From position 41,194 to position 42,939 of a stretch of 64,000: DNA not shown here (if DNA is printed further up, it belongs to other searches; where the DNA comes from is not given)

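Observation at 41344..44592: ArnT-like + ArnC-like + YdjC-like operon resembling the Bordetella lgm lipid-A glucosamine-modification system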

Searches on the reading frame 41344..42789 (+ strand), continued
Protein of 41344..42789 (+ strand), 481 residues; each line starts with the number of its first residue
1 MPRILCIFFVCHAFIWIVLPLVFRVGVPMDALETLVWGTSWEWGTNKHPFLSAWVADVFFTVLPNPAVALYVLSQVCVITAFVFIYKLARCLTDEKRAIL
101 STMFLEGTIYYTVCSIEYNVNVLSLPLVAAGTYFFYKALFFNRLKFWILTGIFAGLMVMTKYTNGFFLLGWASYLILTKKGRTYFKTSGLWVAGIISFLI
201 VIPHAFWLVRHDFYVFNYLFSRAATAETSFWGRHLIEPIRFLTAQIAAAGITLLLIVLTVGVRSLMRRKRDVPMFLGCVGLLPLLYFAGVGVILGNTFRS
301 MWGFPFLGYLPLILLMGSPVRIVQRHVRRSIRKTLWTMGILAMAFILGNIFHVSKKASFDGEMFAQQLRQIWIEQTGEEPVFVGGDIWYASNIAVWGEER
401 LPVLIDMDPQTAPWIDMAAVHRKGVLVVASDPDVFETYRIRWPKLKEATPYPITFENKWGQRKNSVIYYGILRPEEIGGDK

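Call 33: fold_search(model_id=the predicted structure, library=pdb)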
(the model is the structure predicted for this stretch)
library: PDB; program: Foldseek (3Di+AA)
matches with E <= 10: 459; with E <= 0.001: 18
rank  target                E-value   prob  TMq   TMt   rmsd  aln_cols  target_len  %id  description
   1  5f15                  3.7e-07  1.00  0.59  0.53  12.1       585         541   14  Crystal Structure of ArnT from Cupriavidus metallidurans bound to Undecaprenyl phosphate (released 2016-02-17)
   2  5ezm                  2.0e-06  1.00  0.60  0.55   9.0       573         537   13  Crystal Structure of ArnT from Cupriavidus metallidurans in the apo state (released 2016-02-17)
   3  8agc_A                1.0e-05  1.00  0.44  0.33  18.0       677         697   12  Structure of yeast oligosaccharylransferase complex with lipid-linked oligosaccharide and non-acceptor peptide bound (released 2022-12-07)
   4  9s6t_A                2.0e-05  1.00  0.47  0.47   9.2       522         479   12  Ternary cryo-EM structure of chicken ALG12 with Dol25-PP-GlcNAc2Man7, Dol25-P-Man, and Fab (released 2026-03-18)
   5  6ftg_5                3.3e-05  1.00  0.47  0.37  17.7       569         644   12  Subtomogram average of OST-containing ribosome-translocon complexes from canine rough microsomal membranes (released 2018-03-21)
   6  7oci_F                3.5e-05  1.00  0.51  0.40  13.0       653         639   11  Cryo-EM structure of yeast Ost6p containing oligosaccharyltransferase complex (released 2022-02-16)
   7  9s6u_A                9.1e-05  1.00  0.45  0.41   9.9       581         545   14  Ternary cryo-EM structure of human ALG9 with Dol25-PP-GlcNAc2Man8, Dol25-P-Man and Fab (released 2026-03-18)
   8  8age_A                9.1e-05  1.00  0.42  0.33  15.3       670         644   11  Structure of yeast oligosaccharylransferase complex with acceptor peptide bound (released 2022-12-07)
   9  6ezn_F                9.5e-05  1.00  0.51  0.40  12.8       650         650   11  Cryo-EM structure of the yeast oligosaccharyltransferase (OST) complex (released 2018-01-17)
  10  9n9j_I                9.5e-05  1.00  0.42  0.31  19.1       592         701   13  Structure of a GRP94 folding intermediate engaged with a CCDC134- and FKBP11-bound secretory translocon (released 2025-11-19)
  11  6s7t_A                9.9e-05  1.00  0.38  0.28  19.4       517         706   14  Cryo-EM structure of human oligosaccharyltransferase complex OST-B (released 2019-12-18)
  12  8pn9_A                1.0e-04  1.00  0.50  0.38  15.2       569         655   13  Structure of human oligosaccharyltransferase OST-A complex bound to NGI-1 (released 2024-05-08)
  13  8b6l_I                1.4e-04  1.00  0.43  0.32  18.8       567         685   12  Subtomogram average of the human Sec61-TRAP-OSTA-translocon (released 2022-12-07)
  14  6s7o_A                2.3e-04  1.00  0.50  0.39  12.7       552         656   12  Cryo-EM structure of human oligosaccharyltransferase complex OST-A (released 2019-12-18)
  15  3waj                  3.4e-04  1.00  0.44  0.29  16.8       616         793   10  Crystal structure of the Archaeoglobus fulgidus oligosaccharyltransferase (O29867_ARCFU) complex with Zn and sulfate (released 2013-10-30)
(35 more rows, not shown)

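Call 56: search_protein_families(library=pfam, proteins=[P0050, L061:4702-5166:+], max_evalue=0.01)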
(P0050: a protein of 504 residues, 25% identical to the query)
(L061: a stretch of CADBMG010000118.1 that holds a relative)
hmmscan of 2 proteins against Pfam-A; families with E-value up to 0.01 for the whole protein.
P0050 (504 aa): 1 family
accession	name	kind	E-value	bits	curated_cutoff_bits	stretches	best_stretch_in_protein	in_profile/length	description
PF13231.12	PMT_2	-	8.7e-36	124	26.1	1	61-221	1-160/160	Dolichyl-phosphate-mannose-protein mannosyltransferase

L061:4702-5166:+ (154 aa): 1 family
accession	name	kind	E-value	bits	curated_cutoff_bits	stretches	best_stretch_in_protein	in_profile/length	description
PF04138.20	GtrA_DPMS_TM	-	1.4e-10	41.8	26.1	1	23-150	1-117/117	GtrA/DPMS, transmembrane domain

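Call 59: search_protein_representatives(alignment_id=A1)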
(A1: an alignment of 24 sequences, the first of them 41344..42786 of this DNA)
Query: 24 sequences, 494 profile positions. Proteins with E-value up to 0.001 (for the whole library): 11023; up to 1e-10: 5333; up to 1e-30: 1510. The best 150 are listed.
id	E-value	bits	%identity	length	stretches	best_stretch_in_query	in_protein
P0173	1.3e-196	670.7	-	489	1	9-491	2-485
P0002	5.9e-195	665.2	-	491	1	1-492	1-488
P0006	3.5e-188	642.9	-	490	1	7-491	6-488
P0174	9.1e-184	628.3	-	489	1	8-489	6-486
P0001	2.6e-181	620.2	-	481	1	14-490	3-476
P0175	2.1e-170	584.2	-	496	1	4-491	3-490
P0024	6.4e-168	576.0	-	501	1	3-491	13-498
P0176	2.3e-167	574.2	-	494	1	13-491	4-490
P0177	1.3e-166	571.7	-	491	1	9-491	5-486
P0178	1.0e-162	558.9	-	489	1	7-490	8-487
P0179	1.2e-159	548.7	-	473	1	11-488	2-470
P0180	4.3e-159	546.9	-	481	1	10-491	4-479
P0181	1.5e-156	538.5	-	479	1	9-488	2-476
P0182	1.2e-155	535.5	-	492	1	7-489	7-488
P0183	2.9e-155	534.3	-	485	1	12-488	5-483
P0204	3.6e-117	408.6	-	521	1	7-486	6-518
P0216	4.1e-113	395.2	-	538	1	19-462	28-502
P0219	4.8e-112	391.7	-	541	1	7-447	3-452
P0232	2.8e-110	385.9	-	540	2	6-273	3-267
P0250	8.6e-108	377.7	-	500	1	8-490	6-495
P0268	3.1e-103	362.6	-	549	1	9-450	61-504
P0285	6.9e-101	354.9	-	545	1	7-445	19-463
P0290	3.9e-100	352.4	-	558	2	10-274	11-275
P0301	4.6e-99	348.9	-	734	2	15-262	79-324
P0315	1.5e-97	343.9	-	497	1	4-447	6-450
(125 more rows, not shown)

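Call 60: list_cluster_members(proteins=[P0204, P0216, P0219, P0232, P0250, P0268, P0285, P0290, P0301, P0315])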
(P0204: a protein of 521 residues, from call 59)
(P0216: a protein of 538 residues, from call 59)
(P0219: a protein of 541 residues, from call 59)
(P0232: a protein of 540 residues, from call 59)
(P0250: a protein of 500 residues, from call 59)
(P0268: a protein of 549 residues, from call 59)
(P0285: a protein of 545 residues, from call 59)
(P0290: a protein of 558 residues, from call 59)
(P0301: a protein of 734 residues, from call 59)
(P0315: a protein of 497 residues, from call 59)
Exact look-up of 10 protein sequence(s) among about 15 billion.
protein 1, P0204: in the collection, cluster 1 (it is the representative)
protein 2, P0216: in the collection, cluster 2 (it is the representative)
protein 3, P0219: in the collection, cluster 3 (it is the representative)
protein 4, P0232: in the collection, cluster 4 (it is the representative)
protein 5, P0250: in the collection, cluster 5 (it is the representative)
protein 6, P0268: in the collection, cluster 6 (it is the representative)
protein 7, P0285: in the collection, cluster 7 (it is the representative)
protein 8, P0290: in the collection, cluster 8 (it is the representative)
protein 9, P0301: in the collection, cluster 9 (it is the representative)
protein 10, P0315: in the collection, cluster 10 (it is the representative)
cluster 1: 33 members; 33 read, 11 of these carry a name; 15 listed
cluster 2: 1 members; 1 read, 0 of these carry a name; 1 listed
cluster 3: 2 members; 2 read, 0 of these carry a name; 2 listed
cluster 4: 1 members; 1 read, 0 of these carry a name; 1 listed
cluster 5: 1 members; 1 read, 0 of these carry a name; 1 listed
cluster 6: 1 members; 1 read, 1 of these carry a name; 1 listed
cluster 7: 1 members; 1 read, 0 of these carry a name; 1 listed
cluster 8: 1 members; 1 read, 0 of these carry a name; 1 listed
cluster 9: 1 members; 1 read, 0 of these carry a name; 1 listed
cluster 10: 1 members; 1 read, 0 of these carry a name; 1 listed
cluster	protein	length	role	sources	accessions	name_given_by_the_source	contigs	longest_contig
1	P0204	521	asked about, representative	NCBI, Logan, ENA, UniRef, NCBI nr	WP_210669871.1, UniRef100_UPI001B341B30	glycosyltransferase family 39 protein [Helicobacter fennelliae] | glycosyltransferase family 39 protein n=1 Tax=Helicobacter fennelliae TaxID=215 ...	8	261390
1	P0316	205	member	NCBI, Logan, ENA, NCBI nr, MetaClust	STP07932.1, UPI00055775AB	Uncharacterised protein [Helicobacter fennelliae] | status=active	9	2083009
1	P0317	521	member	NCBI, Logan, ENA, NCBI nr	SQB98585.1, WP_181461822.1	Uncharacterised protein [Helicobacter fennelliae] | glycosyltransferase family 39 protein [Helicobacter fennelliae]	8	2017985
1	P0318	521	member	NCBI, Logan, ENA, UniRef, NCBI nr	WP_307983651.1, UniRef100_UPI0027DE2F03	glycosyltransferase family 39 protein [uncultured Helicobacter sp.] | glycosyltransferase family 39 protein n=1 Tax=uncultured Helicobacter sp. TaxID=175537 ...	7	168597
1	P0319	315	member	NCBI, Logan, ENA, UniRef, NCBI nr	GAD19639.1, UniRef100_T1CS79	hypothetical protein HFN_0879 [Helicobacter fennelliae MRY12-0050] | Glycosyltransferase RgtA/B/C/D-like domain-containing protein n=2 Tax=Helicobacter ...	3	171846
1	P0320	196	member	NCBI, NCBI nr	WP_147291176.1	hypothetical protein [Helicobacter fennelliae]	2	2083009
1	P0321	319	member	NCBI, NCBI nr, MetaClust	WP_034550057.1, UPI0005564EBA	glycosyltransferase family 39 protein [Helicobacter fennelliae] | status=active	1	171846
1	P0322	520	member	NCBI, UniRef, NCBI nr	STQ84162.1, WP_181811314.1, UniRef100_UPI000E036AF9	glycosyltransferase family 39 protein [Helicobacter fennelliae] | glycosyltransferase family 39 protein n=1 Tax=Helicobacter fennelliae TaxID=215 ...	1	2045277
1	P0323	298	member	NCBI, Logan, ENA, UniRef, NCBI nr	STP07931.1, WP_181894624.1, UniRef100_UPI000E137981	glycosyltransferase family 39 protein [Helicobacter fennelliae] | glycosyltransferase family 39 protein n=1 Tax=Helicobacter fennelliae TaxID=215 ...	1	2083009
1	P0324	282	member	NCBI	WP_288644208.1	glycosyltransferase family 39 protein, partial [uncultured Helicobacter sp.]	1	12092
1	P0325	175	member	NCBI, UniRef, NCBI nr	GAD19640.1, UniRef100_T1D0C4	hypothetical protein HFN_0880 [Helicobacter fennelliae MRY12-0050] | Uncharacterized protein n=4 Tax=Helicobacter TaxID=209 RepID=T1D0C4_9HELI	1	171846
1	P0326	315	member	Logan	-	-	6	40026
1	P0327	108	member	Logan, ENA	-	-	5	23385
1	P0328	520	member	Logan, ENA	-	-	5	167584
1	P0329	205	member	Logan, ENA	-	-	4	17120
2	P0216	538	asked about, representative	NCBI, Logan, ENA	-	-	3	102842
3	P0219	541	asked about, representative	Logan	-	-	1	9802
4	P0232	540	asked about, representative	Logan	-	-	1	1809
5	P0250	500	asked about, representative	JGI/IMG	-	-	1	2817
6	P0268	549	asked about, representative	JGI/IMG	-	hypothetical protein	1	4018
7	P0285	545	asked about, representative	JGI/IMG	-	-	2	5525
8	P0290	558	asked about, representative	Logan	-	-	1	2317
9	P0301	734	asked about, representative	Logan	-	-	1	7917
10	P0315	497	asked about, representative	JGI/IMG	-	-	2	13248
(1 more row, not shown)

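Call 61: find_encoding_contigs(protein=P0204, flank=8000, max_places=2)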
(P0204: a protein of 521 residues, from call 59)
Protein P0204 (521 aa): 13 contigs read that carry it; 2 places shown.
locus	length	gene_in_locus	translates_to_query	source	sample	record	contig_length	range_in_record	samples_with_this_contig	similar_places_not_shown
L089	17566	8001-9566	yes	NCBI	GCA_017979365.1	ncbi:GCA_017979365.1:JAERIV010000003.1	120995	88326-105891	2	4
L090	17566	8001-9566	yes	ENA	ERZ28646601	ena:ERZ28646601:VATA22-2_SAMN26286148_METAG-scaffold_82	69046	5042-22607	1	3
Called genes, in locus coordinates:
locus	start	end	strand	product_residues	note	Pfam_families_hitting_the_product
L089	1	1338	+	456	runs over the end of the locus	PF02878:PGM_PMM_I, PF02879:PGM_PMM_II, PF02880:PGM_PMM_III, PF00408:PGM_PMM_IV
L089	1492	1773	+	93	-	PF00216:Bac_DNA_binding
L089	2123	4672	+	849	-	PF00669:Flagellin_N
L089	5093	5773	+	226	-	PF00072:Response_reg, PF00486:Trans_reg_C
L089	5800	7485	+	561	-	PF01855:POR_N (weak), PF02776:TPP_enzyme_N, PF00205:TPP_enzyme_M, PF02775:TPP_enzyme_C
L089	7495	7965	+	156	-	PF01842:ACT, PF22629:ACT_AHAS_ss, PF13710:ACT_5, PF10369:ALS_ss_C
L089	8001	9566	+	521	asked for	PF13231:PMT_2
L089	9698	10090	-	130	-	-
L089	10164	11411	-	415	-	-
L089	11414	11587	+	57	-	-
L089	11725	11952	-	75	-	-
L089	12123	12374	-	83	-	-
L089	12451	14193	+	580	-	PF03235:GmrSD_N, PF07510:GmrSD_C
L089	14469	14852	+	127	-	PF08780:NTase_sub_bind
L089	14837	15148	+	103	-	PF01909:NTP_transf_2, PF18765:Polbeta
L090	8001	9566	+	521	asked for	PF13231:PMT_2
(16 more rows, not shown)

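Call 74: search_dna_similar(query=window:41344-42786:+, collection=plasmids, mode=protein, max_evalue=0.001, max_rows=25)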
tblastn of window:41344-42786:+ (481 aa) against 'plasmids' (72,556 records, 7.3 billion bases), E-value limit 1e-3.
Records with a match: 16; places in all: 16; records where one place covers at least 80% of the query: 1.
Best place of each record, by identity: <60% 16.
By first word of the organism name: Rhizobium 9; Variovorax 2; Proteus 2; Shinella 1; Pantoea 1; Pandoraea 1.
By predicted mobility (MOB-suite, as given by PLSDB): non-mobilizable 12; conjugative 2; mobilizable 2.
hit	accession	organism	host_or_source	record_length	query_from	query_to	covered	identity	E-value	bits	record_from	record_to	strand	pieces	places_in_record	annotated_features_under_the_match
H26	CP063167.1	Variovorax paradoxus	-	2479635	1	479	100%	22.6%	1e-14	84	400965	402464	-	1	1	glycosyltransferase family 39 protein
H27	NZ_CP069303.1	Shinella sp. PSBB067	monoisolate,Minnesota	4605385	7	310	63%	25.9%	2e-12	78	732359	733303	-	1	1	none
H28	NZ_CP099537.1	Pantoea ananatis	Oryza sativa,cell culture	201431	1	226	47%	29.3%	1e-13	81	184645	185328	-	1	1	glycosyltransferase family 39 protein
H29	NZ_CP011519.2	Pandoraea oxalativorans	-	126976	3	219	45%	29.3%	2e-10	71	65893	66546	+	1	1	glycosyltransferase family 39 protein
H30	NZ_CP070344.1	Variovorax sp. PDNC026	cell culture,Plastic debris in ...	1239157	28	307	58%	22.6%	2e-10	71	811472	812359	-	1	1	none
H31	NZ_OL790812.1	Proteus mirabilis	-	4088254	10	222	44%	26.2%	2e-7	62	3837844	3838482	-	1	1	none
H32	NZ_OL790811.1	Proteus mirabilis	-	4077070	10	222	44%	26.2%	5e-7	60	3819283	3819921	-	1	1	none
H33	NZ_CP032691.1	Rhizobium sp. CCGE532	Phaseolus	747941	4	237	49%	23.5%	2e-6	58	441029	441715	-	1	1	glycosyltransferase family 39 protein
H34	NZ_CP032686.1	Rhizobium sp. CCGE531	Phaseolus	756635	4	237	49%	23.5%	2e-6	58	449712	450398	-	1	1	glycosyltransferase family 39 protein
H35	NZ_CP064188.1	Rhizobium sp. 007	Onobrychis viciifolia,cell culture,root ...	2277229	3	222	46%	24.2%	4e-5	54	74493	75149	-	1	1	none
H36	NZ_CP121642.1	Rhizobium sp. CC1099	Onobrychis viciifolia,cell culture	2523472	3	222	46%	24.2%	5e-5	54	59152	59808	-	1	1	none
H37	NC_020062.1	Rhizobium tropici CIAT 899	Phaseolus vulgaris root nodule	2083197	5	211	43%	25.2%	1e-3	50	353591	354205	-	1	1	record has no annotation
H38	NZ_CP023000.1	Rhizobium sp. 11515TR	Cell culture,agricultural soil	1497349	1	211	44%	23.9%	2e-4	52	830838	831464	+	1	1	record has no annotation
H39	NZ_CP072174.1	Rhizobium sp. AB2/73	Phyla canescens,cell culture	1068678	1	211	44%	23.3%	2e-4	52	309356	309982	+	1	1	record has no annotation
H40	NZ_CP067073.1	Rhizobium sp. AB2/73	Phyla canescens,cell culture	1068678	1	211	44%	23.3%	2e-4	52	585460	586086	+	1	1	record has no annotation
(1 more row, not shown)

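Call 75: get_annotated_region(hit=H26, flank=6000)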
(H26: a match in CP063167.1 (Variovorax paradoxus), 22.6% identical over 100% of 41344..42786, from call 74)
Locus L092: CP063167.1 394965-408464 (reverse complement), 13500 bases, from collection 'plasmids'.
description: Variovorax paradoxus strain VAI-C plasmid unnamed, complete sequence
organism: Variovorax paradoxus (NCBI taxid 34073)
taxonomy: Bacteria; Pseudomonadota; Betaproteobacteria; Burkholderiales; Comamonadaceae; Variovorax; Variovorax paradoxus
host: -; source: -; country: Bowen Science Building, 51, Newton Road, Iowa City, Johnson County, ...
typing (MOB-suite, as given by PLSDB): non-mobilizable
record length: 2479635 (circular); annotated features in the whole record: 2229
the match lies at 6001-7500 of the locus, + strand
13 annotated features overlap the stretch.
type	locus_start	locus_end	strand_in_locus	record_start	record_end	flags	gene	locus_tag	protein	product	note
CDS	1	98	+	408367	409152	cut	-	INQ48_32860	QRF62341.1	ABC transporter ATP-binding protein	-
CDS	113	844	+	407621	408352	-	-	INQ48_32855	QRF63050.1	ABC transporter ATP-binding protein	-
CDS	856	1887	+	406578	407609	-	-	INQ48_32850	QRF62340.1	alpha/beta hydrolase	-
CDS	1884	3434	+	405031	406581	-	-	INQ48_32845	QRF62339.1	hypothetical protein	-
CDS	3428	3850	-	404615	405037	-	-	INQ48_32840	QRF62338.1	ester cyclase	-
CDS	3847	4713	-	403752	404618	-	-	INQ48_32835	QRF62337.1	ChbG/HpnK family deacetylase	-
CDS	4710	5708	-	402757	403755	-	-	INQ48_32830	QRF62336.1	glycosyltransferase family 2 protein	-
CDS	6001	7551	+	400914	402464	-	-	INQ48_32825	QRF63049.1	glycosyltransferase family 39 protein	-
CDS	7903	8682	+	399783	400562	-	-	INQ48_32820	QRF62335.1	sulfite exporter TauE/SafE family protein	-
CDS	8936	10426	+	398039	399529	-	-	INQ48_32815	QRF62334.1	AAA family ATPase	-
CDS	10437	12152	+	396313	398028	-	-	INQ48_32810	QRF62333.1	response regulator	-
CDS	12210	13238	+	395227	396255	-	-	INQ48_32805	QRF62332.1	AraC family transcriptional regulator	-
CDS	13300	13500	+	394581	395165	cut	-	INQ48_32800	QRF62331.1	carboxymuconolactone decarboxylase family protein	-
